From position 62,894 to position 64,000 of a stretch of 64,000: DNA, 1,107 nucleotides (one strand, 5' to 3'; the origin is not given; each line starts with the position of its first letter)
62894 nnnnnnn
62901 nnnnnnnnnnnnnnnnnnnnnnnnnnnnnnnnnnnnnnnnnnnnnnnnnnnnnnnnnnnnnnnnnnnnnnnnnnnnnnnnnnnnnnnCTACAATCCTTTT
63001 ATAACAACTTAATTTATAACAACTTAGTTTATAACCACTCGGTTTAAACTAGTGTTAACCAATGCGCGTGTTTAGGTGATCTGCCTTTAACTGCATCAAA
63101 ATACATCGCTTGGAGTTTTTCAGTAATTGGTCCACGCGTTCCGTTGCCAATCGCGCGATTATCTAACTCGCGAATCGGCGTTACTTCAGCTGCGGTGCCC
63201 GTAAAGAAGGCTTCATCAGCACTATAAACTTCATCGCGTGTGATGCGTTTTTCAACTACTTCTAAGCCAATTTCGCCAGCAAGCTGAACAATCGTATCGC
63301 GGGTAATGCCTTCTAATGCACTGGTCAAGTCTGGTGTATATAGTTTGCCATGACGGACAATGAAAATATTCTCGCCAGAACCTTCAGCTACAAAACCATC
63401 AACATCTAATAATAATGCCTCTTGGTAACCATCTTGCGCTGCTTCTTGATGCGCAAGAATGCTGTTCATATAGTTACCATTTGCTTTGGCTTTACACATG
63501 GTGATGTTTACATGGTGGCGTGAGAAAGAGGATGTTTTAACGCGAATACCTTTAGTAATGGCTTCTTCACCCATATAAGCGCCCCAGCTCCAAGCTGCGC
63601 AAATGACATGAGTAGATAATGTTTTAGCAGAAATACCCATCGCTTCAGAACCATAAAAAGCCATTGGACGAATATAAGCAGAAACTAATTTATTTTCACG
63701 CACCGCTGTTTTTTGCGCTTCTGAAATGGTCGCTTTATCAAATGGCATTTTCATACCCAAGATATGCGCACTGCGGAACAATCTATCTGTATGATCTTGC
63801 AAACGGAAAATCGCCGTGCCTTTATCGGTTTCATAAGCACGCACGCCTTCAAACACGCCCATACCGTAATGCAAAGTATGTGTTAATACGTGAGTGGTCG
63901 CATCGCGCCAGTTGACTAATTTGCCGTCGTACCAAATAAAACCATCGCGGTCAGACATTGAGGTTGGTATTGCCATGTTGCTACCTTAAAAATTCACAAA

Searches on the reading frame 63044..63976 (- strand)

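Call 87: search_protein_families(library=pfam, proteins=[window:63044-63976:-], max_evalue=0.00001)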
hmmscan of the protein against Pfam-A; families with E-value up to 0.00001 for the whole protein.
window:63044-63976:- (310 aa): 1 family
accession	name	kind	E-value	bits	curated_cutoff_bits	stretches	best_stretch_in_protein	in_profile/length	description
PF01063.24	Aminotran_4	-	2.9e-56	191.3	28.5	1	40-270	1-222/223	Amino-transferase class IV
